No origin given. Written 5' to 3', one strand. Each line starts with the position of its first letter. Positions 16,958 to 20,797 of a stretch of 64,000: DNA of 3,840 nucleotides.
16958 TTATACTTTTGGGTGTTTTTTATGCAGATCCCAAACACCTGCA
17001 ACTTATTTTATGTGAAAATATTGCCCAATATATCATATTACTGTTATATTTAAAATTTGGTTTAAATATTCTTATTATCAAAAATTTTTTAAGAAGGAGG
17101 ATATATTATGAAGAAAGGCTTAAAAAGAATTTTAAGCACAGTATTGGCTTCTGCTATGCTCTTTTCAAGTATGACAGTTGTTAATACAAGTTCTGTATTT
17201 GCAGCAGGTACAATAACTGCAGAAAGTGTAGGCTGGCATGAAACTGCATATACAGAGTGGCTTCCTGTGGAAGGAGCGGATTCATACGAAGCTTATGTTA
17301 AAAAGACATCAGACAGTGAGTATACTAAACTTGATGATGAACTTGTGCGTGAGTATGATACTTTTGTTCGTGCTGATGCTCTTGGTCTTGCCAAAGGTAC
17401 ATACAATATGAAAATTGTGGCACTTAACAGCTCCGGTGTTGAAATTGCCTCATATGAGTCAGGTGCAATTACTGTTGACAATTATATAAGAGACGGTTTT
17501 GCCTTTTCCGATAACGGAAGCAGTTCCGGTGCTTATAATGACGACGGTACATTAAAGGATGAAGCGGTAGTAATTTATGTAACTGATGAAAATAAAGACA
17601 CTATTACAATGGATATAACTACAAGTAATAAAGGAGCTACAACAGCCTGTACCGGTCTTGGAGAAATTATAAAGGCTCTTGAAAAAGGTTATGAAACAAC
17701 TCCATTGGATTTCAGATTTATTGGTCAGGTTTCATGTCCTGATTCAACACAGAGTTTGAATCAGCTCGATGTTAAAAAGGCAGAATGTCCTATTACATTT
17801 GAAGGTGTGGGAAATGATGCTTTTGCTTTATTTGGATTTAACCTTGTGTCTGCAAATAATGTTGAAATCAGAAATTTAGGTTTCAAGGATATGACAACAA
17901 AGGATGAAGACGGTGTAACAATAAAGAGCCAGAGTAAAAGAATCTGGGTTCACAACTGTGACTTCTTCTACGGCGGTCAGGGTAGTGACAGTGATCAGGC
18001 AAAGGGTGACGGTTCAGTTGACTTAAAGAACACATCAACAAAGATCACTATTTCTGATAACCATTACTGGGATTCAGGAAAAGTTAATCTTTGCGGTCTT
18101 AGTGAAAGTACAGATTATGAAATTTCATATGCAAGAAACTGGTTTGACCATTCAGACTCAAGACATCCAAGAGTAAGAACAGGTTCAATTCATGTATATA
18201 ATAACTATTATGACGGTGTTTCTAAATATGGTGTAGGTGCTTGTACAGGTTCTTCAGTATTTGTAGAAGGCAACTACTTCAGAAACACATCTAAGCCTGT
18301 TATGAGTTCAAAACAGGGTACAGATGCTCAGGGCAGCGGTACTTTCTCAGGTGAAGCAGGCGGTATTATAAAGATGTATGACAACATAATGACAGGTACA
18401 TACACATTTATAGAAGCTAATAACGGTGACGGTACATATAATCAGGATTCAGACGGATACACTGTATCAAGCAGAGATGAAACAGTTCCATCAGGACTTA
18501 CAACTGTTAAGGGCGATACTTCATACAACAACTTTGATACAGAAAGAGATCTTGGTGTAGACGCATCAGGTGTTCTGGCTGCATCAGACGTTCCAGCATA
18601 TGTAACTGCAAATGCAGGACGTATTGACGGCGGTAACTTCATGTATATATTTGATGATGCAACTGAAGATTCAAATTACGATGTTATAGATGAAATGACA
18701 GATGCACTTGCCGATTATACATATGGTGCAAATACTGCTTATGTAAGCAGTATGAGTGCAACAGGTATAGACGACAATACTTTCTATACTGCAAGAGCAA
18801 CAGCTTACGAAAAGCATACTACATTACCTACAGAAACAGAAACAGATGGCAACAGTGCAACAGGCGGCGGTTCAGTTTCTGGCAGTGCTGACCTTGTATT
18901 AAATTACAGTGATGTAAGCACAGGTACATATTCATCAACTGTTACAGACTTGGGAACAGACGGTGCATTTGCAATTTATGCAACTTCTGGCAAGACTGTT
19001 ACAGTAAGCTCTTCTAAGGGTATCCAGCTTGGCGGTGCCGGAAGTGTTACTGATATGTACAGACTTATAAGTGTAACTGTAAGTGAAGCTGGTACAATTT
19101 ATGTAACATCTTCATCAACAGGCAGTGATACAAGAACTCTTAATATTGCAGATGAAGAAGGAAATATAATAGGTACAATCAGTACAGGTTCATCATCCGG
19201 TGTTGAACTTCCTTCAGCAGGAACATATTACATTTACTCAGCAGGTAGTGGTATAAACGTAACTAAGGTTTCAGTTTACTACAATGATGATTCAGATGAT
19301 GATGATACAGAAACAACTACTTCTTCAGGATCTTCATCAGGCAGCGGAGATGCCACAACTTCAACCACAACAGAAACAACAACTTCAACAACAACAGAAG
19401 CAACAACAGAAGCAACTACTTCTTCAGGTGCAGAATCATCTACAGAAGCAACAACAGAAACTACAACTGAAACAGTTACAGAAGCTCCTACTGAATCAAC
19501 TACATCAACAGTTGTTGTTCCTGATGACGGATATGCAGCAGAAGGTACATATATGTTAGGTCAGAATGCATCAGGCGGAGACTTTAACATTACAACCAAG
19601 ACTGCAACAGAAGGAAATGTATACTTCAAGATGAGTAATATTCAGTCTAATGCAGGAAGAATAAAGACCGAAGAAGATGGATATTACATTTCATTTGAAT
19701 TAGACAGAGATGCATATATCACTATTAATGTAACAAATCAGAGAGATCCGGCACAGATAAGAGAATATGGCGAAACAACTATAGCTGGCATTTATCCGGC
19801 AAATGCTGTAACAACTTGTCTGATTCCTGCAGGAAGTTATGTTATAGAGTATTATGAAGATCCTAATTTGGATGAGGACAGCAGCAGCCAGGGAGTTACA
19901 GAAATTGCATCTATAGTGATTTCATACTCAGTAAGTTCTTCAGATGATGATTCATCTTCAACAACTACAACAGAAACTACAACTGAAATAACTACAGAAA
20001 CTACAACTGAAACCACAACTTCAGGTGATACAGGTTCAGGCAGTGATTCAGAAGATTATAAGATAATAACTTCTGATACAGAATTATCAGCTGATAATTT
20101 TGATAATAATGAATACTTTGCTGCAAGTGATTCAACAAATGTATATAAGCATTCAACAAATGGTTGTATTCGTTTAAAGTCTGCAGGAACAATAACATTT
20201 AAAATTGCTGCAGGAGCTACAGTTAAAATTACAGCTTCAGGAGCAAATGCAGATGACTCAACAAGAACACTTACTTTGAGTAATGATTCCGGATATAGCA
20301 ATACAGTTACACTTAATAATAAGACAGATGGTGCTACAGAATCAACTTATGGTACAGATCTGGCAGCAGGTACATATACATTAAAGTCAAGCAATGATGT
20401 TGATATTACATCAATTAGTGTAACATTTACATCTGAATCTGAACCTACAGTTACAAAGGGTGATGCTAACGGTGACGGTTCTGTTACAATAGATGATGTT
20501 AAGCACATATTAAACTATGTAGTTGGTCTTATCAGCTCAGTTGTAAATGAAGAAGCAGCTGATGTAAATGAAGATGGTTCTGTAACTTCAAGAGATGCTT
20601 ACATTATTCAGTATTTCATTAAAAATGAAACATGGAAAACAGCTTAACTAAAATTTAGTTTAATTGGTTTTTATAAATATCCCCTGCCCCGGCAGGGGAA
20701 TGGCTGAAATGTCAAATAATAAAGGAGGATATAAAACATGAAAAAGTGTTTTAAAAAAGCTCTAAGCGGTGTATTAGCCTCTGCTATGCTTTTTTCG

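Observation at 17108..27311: Compact cohesin-dockerin 'pectinosome' operon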

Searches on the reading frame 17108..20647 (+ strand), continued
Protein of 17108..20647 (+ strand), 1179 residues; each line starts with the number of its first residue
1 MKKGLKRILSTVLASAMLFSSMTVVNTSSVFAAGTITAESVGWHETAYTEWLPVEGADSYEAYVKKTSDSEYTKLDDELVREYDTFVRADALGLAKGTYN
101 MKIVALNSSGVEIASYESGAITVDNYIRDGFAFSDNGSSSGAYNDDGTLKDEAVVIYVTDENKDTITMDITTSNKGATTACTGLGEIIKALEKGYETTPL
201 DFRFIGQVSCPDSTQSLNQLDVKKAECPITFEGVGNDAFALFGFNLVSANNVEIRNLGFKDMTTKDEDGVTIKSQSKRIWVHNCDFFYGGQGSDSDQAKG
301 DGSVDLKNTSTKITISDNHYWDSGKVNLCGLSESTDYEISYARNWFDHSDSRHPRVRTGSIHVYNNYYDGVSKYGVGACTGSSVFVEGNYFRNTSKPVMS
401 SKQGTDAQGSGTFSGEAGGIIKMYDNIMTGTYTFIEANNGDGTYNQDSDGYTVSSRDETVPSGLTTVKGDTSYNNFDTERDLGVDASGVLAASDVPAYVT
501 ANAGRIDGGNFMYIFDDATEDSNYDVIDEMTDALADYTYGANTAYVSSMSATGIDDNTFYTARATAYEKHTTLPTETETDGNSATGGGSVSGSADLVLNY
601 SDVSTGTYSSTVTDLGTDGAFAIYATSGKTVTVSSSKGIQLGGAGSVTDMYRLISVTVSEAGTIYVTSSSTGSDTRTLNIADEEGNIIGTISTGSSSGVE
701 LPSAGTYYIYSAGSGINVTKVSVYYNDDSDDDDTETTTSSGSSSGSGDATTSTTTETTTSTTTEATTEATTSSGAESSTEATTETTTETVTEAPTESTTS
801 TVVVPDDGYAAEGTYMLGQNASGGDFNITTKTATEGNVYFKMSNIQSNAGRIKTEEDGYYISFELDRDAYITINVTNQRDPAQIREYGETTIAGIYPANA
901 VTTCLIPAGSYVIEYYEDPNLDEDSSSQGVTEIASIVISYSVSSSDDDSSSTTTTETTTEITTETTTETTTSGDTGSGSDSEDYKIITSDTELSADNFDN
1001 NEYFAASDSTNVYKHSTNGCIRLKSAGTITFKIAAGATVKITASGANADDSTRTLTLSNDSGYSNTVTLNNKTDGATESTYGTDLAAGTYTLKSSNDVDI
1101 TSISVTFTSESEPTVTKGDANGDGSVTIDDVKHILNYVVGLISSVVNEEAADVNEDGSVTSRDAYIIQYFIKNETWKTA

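Call 51: fold_search(model_id=the predicted structure, library=pdb)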
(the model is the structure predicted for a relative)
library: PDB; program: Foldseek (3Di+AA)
matches with E <= 10: 1767; with E <= 0.001: 38
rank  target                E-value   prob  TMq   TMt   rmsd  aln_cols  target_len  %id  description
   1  6kgf_A                4.1e-08  1.00  0.42  0.69   5.0       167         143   16  Crystal structure of CaDoc0917(R16D)-CaCohA2 complex at pH 8.2 (released 2020-07-08)
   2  4n2o_F                7.0e-08  1.00  0.45  0.56   4.5       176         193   15  Structure of a novel autonomous cohesin protein from Ruminococcus flavefaciens (released 2013-12-18)
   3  4n2o_A                1.0e-07  1.00  0.45  0.57   4.4       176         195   16  Structure of a novel autonomous cohesin protein from Ruminococcus flavefaciens (released 2013-12-18)
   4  4n2o_G                1.0e-07  1.00  0.45  0.57   4.1       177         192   15  Structure of a novel autonomous cohesin protein from Ruminococcus flavefaciens (released 2013-12-18)
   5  4wkz_B                1.3e-07  1.00  0.45  0.60   4.5       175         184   16  Complex of autonomous ScaG cohesin CohG and X-doc domains (released 2015-12-23)
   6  4n2o_E                1.4e-07  1.00  0.44  0.57   4.8       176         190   16  Structure of a novel autonomous cohesin protein from Ruminococcus flavefaciens (released 2013-12-18)
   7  5nrm_A                1.5e-07  1.00  0.41  0.68   5.4       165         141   15  Crystal structure of the sixth cohesin from Acetivibrio cellulolyticus' scaffoldin B in complex with Cel5 dockerin S51 (released 2018-01-31)
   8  4n2o_C                1.6e-07  1.00  0.42  0.54   4.8       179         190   14  Structure of a novel autonomous cohesin protein from Ruminococcus flavefaciens (released 2013-12-18)
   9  1g1k_A                1.7e-07  1.00  0.39  0.64   5.6       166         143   18  COHESIN MODULE FROM THE CELLULOSOME OF CLOSTRIDIUM CELLULOLYTICUM (released 2000-11-22)
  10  5nrk_A                1.8e-07  1.00  0.41  0.68   5.4       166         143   16  Crystal structure of the sixth cohesin from Acetivibrio cellulolyticus' scaffoldin B in complex with Cel5 dockerin S15 (released 2018-01-31)
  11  5n5p_A                1.8e-07  1.00  0.35  0.60   7.1       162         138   18  Crystal structure of Ruminococcus flavefaciens' type III complex containing the fifth cohesin from scaffoldin B and th (released 2018-02-28)
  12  4n2o_B                1.9e-07  1.00  0.45  0.56   4.6       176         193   15  Structure of a novel autonomous cohesin protein from Ruminococcus flavefaciens (released 2013-12-18)
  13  6kge_A                2.3e-07  1.00  0.41  0.69   5.0       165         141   16  Crystal structure of CaDoc0917(R16D)-CaCohA2 complex at pH 5.5 (released 2020-07-08)
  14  5n5p_C                2.5e-07  1.00  0.34  0.59   7.2       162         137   18  Crystal structure of Ruminococcus flavefaciens' type III complex containing the fifth cohesin from scaffoldin B and th (released 2018-02-28)
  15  2vn6_A                2.8e-07  1.00  0.42  0.66   5.0       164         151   17  The Clostridium cellulolyticum dockerin displays a dual binding mode for its cohesin partner (released 2008-05-13)
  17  4n2o_D                3.3e-07  1.00  0.44  0.56   4.8       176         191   16  Structure of a novel autonomous cohesin protein from Ruminococcus flavefaciens (released 2013-12-18)
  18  4n2o_H                3.3e-07  1.00  0.45  0.57   4.6       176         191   15  Structure of a novel autonomous cohesin protein from Ruminococcus flavefaciens (released 2013-12-18)
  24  2jh2_A                2.9e-06  1.00  0.38  0.65   4.1       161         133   14  X-ray crystal structure of a cohesin-like module from Clostridium perfringens (released 2007-11-06)
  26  2jh2_B                4.2e-06  1.00  0.36  0.61   4.5       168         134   13  X-ray crystal structure of a cohesin-like module from Clostridium perfringens (released 2007-11-06)
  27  2jh2_C                8.7e-06  1.00  0.39  0.66   3.9       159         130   12  X-ray crystal structure of a cohesin-like module from Clostridium perfringens (released 2007-11-06)
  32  2w1n                  6.0e-05  1.00  0.36  0.39   4.7       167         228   12  cohesin and fibronectin type-III double module construct from the Clostridium perfringens glycoside hydrolase GH84C (released 2009-02-03)
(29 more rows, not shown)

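Call 79: search_solved_structures(query=window:17108-20644:+, max_evalue=0.01)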
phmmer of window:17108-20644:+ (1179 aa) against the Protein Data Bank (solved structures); distinct sequences matched with E-value up to 0.01: 30.
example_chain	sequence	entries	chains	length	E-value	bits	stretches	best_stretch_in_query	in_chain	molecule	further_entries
7xks_A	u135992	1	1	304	3.7e-28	101.3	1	172-401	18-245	Pectate lyase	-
3vmv_A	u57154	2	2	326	2.4e-20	75.4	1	199-413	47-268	Pectate lyase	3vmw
2qx3_A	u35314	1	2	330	4.3e-18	67.9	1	221-401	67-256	Pectate lyase II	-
2qxz_A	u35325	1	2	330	6.7e-18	67.3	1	221-401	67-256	pectate lyase II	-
2qy1_A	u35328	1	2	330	8.1e-18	67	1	221-401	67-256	Pectate lyase II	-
1air_A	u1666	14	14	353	1.9e-15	59.2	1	220-425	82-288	PECTATE LYASE C | PROTEIN (PECTATE LYASE C)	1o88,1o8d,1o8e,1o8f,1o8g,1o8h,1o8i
2ewe_A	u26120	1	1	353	5.6e-15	57.7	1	220-425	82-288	Pectate lyase C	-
3zsc_A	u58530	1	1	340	4.8e-14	54.6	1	230-393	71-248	PECTATE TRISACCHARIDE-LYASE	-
7bbv_A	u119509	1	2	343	4.5e-13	51.3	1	241-401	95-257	Pectate lyase B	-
1pxz_A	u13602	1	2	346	4.9e-11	44.6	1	258-420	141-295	Major pollen allergen Jun a 1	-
1vbl_A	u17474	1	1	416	1.7e-09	39.5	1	267-391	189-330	pectate lyase 47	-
6fi2_A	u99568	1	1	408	5.4e-08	34.5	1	230-395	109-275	VexL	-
8wc1_A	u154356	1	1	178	2.2e-07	32.5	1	595-727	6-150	Pectate lyase family 9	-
1bn8_A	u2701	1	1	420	4e-07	31.6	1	266-373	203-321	PROTEIN (PECTATE LYASE)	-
5amv_A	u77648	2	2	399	4.4e-07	31.5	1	266-373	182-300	PECTATE LYASE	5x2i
6kge_D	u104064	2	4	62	0.00072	20.9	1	1117-1165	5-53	And cellulose-binding endoglucanase family 9 CelL ortholog dockerin domain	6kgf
4fl4_A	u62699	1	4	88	0.0028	18.9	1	1117-1171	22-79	Glycoside hydrolase family 9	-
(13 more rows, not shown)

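Call 92: find_encoding_contigs(protein=P0002, flank=1000, max_places=2)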
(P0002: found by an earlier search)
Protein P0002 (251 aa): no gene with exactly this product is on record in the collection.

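Call 93: find_encoding_contigs(protein=P0003, flank=1000, max_places=3)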
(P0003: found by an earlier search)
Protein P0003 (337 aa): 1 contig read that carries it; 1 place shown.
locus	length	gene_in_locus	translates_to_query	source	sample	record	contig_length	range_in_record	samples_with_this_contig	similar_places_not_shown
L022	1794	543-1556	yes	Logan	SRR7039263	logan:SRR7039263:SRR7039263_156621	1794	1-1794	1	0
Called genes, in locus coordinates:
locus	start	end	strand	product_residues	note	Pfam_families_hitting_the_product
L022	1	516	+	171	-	?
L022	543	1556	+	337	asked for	-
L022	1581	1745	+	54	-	-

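Call 96: search_protein_representatives(alignment_id=A2)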
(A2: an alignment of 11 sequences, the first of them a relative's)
Query: 11 sequences, 318 profile positions. Proteins with E-value up to 0.001 (for the whole library): 108; up to 1e-10: 87; up to 1e-30: 79. The best 108 are listed.
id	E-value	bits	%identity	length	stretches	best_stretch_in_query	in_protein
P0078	3.9e-133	460.0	-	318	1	1-316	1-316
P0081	2.5e-119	414.7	-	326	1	1-317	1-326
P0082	5.0e-113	394.0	-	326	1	1-316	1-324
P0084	2.1e-111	388.6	-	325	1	1-316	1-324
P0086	3.8e-110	384.5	-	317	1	1-316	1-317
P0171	3.4e-106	371.5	-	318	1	1-316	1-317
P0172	2.8e-96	339.0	-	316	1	1-317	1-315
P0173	8.9e-95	334.0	-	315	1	1-316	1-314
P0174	3.7e-91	322.1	-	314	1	2-314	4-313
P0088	1.2e-87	310.6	-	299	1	17-314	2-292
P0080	2.4e-82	293.1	-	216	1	97-316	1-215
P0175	1.7e-81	290.3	-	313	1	1-313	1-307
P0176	4.0e-78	279.3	-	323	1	1-313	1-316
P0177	2.2e-77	276.8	-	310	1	1-313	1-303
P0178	1.7e-75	270.7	-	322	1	1-314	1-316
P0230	3.0e-42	161.4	-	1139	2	22-302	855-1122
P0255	1.7e-07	47.2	-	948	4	38-85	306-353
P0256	1.2e-06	44.5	-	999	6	45-81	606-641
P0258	2.4e-06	43.4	-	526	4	49-97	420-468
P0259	1.4e-05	41.0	-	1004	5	2-95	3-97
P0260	2.3e-05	40.2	-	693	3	1-90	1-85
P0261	3.5e-05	39.6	-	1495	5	44-107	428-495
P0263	1.0e-04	38.1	-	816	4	48-82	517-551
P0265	2.4e-04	36.9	-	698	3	48-81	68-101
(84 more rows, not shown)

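Call 97: search_protein_families(library=pfam, proteins=[P0230, P0255, P0256, P0258, P0259, P0260, P0261, P0263, P0265], max_evalue=0.001)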
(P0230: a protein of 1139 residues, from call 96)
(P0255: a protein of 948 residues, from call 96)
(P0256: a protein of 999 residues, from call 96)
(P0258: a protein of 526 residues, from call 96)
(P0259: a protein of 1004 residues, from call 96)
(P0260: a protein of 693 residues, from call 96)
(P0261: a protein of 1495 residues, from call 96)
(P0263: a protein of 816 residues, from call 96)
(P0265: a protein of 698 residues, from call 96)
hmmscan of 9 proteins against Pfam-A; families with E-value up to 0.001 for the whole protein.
P0230 (1139 aa): 1 family
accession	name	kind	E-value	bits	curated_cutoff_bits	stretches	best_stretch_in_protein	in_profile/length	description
PF00544.25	Pectate_lyase_4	-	3.5e-16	59.9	24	1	264-446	25-210/211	Pectate lyase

P0255 (948 aa): 2 families
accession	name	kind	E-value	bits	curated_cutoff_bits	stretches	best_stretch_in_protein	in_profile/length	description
PF00963.24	Cohesin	-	2.3e-55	187.1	24.1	4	169-298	2-139/139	Cohesin domain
PF00404.24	Dockerin_1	-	1.7e-10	41.3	22.9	1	879-933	1-56/57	Dockerin type I domain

P0256 (999 aa): 2 families
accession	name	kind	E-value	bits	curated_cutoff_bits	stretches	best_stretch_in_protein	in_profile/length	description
PF00963.24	Cohesin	-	2.3e-80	268.1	24.1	6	41-148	7-121/139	Cohesin domain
PF00041.27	fn3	-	0.00012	22.7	25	1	913-981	8-72/84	Fibronectin type III domain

P0258 (526 aa): 1 family
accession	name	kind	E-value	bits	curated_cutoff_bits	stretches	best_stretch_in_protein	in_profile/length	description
PF00963.24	Cohesin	-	4.3e-41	140.8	24.1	4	151-252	2-118/139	Cohesin domain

P0259 (1004 aa): 3 families
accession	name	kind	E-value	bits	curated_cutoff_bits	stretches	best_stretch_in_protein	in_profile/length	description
PF00963.24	Cohesin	-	9.6e-148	486.3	24.1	5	649-776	2-137/139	Cohesin domain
PF03442.20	CBM_X2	-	2.1e-09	37.7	28.9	1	926-996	15-81/83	Carbohydrate binding domain X2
PF19078.6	Big_12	-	0.00085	19.9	27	0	208-247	3-42/102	Bacterial Ig-like domain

P0260 (693 aa): 2 families
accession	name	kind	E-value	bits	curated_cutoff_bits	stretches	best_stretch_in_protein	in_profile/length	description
PF00963.24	Cohesin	-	2.9e-48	164.1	24.1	3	167-297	2-139/139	Cohesin domain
PF00404.24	Dockerin_1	-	6e-08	33.2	22.9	1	624-677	1-55/57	Dockerin type I domain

P0261 (1495 aa): 8 families
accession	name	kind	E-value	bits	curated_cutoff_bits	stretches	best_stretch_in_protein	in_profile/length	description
PF00963.24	Cohesin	-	1.3e-22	80.9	24.1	3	744-864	13-129/139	Cohesin domain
PF18962.6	Por_Secre_tail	-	5.4e-12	46.3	27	1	1418-1491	2-72/75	Secretion system C-terminal sorting domain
PF16656.11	Pur_ac_phosph_N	-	1.7e-11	45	30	2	345-411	24-93/93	Purple acid Phosphatase, N-terminal domain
PF00932.25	LTD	-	1.2e-09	39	34.3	1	562-668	3-107/109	Lamin Tail Domain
PF00041.27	fn3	-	3.5e-07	30.8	25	0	925-963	37-75/84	Fibronectin type III domain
PF25059.1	FN3_DSCAM-DSCAML_C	-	1.4e-05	25.8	39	0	934-974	42-81/89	DSCAM/DSCAML C-terminal Fn3-like domain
PF16655.11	PhoD_N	-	2.6e-05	25.1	30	0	348-398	29-81/90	PhoD-like phosphatase, N-terminal domain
PF11589.14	DUF3244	-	0.00076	19.9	25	0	1433-1491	37-93/96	Domain of unknown function (DUF3244)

P0263 (816 aa): 1 family
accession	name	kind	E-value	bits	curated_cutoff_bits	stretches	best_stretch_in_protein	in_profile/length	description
PF00963.24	Cohesin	-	5.6e-36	124.2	24.1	4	514-602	9-102/139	Cohesin domain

P0265 (698 aa): 5 families
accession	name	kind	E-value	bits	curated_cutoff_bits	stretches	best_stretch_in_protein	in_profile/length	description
PF00963.24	Cohesin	-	3e-37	128.3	24.1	3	504-610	2-113/139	Cohesin domain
PF02494.22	HYR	-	2.4e-18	66.7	21.7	2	186-269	2-81/81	HYR domain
PF00404.24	Dockerin_1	-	3.3e-07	30.8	22.9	1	635-685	2-56/57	Dockerin type I domain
PF02010.21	REJ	-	1.1e-05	24.7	25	0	237-287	374-430/452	REJ domain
PF05345.18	He_PIG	-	0.00018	22.4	24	0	240-269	66-95/96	Putative Ig domain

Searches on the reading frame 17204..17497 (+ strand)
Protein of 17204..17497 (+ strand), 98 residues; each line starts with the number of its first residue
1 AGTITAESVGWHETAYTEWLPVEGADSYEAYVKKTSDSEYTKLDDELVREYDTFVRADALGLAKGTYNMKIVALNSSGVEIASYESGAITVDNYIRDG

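Call 61: search_protein_families(library=pfam, proteins=[window:17204-17497:+], max_evalue=10)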
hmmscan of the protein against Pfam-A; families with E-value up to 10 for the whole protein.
seq(98 aa): 1 family
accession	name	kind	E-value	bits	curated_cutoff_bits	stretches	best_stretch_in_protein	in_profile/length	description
PF25059.1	FN3_DSCAM-DSCAML_C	-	0.15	12.8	39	1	32-90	27-81/89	DSCAM/DSCAML C-terminal Fn3-like domain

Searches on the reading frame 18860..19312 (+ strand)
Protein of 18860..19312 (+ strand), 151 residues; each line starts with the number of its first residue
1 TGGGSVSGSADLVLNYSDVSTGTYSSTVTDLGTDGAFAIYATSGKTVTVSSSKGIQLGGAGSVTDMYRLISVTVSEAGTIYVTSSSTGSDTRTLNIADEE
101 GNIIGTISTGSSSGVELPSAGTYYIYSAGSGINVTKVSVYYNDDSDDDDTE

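Call 61: search_protein_families(library=pfam, proteins=[window:18860-19312:+], max_evalue=10)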
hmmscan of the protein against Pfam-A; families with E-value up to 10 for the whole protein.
seq(151 aa): 2 families
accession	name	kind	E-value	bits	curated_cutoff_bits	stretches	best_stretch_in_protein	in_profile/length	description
PF13860.13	FlgD_ig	-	0.016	15.6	27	1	78-113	12-46/79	FlgD Ig-like domain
PF18705.7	DUF5643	-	0.046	14.1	34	1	82-124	33-80/115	Family of unknown function (DUF5643)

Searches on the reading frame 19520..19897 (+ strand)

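Call 61: search_protein_families(library=pfam, proteins=[window:19520-19897:+], max_evalue=10)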
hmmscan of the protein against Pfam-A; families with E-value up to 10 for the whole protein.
seq(126 aa): 1 family
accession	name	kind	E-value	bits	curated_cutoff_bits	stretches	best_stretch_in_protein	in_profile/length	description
PF25679.1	DUF7947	-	0.091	13.3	27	1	34-66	7-39/79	Family of unknown function (DUF7947)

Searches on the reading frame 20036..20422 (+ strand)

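Call 61: search_protein_families(library=pfam, proteins=[window:20036-20422:+], max_evalue=10)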
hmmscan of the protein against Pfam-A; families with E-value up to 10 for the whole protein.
seq(129 aa): 3 families
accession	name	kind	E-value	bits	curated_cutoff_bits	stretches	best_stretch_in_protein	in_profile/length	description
PF22825.2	HpiC1-like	-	0.00075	20.1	27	1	24-121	20-122/174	HpiC1 cyclase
PF16764.11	Sharpin_PH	-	0.15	12.3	27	1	60-121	16-80/121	Sharpin PH domain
PF25091.1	DUF7806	-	0.2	12.2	27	1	54-107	5-58/95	Domain of unknown function (DUF7806)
